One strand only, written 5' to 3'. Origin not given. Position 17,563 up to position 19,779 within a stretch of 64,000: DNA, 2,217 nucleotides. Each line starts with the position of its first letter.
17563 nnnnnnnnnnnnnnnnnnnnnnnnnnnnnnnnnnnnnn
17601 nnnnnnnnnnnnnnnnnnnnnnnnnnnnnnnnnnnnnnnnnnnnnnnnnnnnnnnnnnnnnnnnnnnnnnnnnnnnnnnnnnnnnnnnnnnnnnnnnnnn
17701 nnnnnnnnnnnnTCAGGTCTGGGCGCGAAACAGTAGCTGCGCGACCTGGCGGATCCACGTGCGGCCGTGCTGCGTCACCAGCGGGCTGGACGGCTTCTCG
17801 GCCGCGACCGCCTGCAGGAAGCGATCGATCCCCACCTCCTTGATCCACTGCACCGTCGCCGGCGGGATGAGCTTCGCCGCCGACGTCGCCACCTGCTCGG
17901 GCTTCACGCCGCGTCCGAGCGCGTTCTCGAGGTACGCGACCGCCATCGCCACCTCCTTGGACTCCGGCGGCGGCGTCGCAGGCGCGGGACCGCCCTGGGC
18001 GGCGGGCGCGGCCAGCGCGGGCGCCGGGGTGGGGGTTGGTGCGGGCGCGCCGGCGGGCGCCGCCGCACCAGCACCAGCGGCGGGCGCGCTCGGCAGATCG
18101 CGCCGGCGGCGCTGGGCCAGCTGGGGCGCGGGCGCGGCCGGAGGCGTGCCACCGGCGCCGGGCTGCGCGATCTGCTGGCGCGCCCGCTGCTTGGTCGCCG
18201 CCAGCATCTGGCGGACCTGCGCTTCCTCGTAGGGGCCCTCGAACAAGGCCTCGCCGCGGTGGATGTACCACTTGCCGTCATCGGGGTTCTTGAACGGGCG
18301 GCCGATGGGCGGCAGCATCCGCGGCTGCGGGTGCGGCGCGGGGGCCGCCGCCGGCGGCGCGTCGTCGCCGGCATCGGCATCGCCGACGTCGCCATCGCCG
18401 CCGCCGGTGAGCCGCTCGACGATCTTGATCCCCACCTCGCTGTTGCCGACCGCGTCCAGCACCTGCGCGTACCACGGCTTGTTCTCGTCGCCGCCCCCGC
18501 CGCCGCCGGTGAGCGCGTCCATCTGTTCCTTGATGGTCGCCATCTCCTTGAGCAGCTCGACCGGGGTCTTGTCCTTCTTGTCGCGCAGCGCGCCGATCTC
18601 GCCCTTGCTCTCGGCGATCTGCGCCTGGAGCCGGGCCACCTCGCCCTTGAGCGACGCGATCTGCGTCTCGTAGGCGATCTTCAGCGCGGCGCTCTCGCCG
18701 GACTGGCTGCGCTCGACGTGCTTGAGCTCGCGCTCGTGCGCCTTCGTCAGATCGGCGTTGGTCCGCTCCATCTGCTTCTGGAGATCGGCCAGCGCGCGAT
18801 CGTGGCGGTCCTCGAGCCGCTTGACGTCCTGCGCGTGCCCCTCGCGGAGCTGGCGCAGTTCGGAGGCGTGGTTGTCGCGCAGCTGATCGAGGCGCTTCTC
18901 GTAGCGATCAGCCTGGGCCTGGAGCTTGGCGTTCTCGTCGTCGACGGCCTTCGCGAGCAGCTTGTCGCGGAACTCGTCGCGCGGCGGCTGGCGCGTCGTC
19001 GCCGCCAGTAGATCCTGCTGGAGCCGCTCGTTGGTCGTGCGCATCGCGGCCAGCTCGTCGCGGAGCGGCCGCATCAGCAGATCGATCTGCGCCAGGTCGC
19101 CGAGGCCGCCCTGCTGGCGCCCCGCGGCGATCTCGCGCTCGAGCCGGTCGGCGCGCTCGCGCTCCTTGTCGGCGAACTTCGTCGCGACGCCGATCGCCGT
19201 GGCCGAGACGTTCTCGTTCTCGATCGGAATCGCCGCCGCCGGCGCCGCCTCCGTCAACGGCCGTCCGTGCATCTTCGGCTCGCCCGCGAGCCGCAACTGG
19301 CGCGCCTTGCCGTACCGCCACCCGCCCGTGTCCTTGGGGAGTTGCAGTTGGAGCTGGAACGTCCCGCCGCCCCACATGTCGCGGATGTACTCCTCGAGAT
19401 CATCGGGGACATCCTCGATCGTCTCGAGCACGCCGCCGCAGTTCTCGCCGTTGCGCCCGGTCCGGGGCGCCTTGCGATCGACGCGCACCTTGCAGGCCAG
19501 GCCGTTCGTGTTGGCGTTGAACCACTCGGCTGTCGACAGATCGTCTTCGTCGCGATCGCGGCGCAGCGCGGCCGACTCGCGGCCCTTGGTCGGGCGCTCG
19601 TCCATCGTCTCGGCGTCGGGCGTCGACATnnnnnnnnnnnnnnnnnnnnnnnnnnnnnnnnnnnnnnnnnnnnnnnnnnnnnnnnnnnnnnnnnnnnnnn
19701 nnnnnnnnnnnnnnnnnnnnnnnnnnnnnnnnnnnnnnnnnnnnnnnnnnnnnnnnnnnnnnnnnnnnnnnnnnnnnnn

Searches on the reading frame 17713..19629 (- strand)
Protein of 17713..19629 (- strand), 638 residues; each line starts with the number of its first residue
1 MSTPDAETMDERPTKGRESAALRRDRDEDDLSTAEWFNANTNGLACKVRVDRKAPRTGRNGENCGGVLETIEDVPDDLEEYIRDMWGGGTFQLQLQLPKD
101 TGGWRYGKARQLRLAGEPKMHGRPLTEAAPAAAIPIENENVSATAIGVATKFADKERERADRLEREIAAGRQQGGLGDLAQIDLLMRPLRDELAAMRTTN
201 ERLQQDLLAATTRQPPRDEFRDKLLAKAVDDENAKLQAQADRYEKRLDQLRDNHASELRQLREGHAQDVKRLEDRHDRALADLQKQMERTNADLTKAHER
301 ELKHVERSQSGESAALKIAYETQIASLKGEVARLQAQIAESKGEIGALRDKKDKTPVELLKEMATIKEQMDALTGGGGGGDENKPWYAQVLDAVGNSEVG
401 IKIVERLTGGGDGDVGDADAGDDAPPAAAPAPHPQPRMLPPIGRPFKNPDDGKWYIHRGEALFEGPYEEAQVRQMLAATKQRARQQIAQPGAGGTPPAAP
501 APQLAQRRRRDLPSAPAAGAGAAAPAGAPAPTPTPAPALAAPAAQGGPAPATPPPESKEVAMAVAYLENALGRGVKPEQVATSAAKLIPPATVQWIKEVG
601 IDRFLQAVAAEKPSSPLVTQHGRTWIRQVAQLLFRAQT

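Call 16: search_protein_families(library=pfam, proteins=[window:17713-19629:-], max_evalue=0.01)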
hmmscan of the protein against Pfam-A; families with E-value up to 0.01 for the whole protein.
window:17713-19629:- (638 aa): 1 family
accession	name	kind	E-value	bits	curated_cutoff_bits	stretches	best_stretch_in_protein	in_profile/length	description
PF15397.11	DUF4618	-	0.002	18.1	34.9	0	235-299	42-102/258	Domain of unknown function (DUF4618)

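Call 25: search_protein_families(library=phrogs, proteins=[window:17713-19629:-], max_evalue=0.01)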
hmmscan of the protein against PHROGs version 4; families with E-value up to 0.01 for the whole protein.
window:17713-19629:- (638 aa): 1 family
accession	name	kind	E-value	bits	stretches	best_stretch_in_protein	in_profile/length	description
phrog_1535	-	tail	0.0024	17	1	224-370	58-190/1152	tail length tape measure protein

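Call 56: search_solved_structures(query=window:17713-19629:-, max_evalue=1)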
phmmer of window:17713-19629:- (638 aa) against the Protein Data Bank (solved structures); distinct sequences matched with E-value up to 1: 7.
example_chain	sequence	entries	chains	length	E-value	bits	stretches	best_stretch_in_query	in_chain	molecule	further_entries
4sbv_A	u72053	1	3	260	0.33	13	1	502-600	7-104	SOUTHERN BEAN MOSAIC VIRUS COAT PROTEIN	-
9fp6_A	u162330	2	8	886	0.49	12.4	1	272-413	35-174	NRC2a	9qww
8rfh_A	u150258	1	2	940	0.53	12.3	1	272-413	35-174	NRC2a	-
6hcz_A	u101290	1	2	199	0.6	12.1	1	500-560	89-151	Sjoegren syndrome/scleroderma autoantigen 1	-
6e2j_B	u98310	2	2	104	0.67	11.9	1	218-305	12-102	Keratin, type I cytoskeletal 10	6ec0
9d47_C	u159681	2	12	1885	0.91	11.5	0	496-544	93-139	Fatty acid synthase subunit alpha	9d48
6u5v_A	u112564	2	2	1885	0.91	11.5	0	496-544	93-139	Fatty acid synthase subunit alpha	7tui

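Call 80: search_protein_families(library=ncbifam, proteins=[window:17713-19629:-], max_evalue=0.1)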
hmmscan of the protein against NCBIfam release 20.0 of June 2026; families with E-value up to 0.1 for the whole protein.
window:17713-19629:- (638 aa): 5 families
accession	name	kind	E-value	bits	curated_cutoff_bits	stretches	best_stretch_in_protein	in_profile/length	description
TIGR02168.1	SMC_prok_B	equivalog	0.0094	13.7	567.35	1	186-367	269-888/1181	chromosome segregation protein SMC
TIGR02169.1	SMC_prok_A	equivalog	0.028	12.1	729.4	1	227-354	762-887/1165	chromosome segregation protein SMC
NF051443.1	NheC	equivalog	0.058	12.7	420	1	234-355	158-282/352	non-hemolytic enterotoxin subunit C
NF045780.1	TrlF_fam_ATP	equivalog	0.075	11.7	350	1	155-370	448-660/944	TrlF family AAA-like ATPase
NF006252.0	PRK08393.1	equivalog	0.077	12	617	0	335-370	206-241/424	N-ethylammeline chlorohydrolase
